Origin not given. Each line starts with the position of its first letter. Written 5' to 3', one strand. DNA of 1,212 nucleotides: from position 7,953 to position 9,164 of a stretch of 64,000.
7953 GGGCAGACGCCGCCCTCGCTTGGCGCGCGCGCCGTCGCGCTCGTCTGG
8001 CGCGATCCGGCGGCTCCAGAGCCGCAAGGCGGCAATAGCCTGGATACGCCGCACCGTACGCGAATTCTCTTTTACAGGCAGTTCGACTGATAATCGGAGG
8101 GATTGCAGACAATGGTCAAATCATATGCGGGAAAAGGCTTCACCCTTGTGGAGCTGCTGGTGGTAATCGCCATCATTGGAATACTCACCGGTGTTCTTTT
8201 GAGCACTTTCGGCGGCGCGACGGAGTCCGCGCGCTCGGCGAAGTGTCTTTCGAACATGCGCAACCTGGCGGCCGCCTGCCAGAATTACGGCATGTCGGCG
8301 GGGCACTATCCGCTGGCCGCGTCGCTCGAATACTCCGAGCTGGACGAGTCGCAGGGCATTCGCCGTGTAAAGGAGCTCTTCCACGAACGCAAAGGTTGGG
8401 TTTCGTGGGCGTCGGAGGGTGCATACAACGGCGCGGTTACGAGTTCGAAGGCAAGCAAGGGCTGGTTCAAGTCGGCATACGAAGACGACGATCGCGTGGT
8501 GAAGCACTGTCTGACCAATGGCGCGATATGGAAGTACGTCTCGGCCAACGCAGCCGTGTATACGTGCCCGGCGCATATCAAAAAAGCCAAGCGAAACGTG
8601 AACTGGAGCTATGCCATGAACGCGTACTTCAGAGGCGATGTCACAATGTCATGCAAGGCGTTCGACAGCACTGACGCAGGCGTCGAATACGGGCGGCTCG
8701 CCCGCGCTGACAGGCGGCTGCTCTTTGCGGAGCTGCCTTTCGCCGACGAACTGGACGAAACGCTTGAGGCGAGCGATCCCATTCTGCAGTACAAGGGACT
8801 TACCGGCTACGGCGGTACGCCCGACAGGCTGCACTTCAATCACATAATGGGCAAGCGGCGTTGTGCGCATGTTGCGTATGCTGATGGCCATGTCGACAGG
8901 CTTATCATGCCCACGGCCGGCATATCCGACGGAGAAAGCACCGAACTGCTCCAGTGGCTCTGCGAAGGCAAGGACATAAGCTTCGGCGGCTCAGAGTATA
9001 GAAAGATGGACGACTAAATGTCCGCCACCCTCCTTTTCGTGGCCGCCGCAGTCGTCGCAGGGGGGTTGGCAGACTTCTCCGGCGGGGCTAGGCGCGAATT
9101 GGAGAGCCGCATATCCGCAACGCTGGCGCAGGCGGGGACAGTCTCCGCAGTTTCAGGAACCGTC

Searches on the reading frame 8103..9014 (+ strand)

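Call 96: search_protein_families(library=pfam, proteins=[window:8103-9014:+], max_evalue=0.01)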
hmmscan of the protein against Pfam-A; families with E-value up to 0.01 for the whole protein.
window:8103-9014:+ (304 aa): 3 families
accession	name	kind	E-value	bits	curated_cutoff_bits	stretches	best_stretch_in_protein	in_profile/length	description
PF07963.17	N_methyl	-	1.3e-06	28.2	21.2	1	11-33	5-27/27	Prokaryotic N-terminal methylation motif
PF21743.3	PTM_DIR17_Tudor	-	0.00031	20.9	27.2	0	106-130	11-35/48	PTM/DIR17-like, Tudor domain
PF07596.16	SBP_bac_10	-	0.0004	21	23.3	1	40-79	4-43/268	Protein of unknown function (DUF1559)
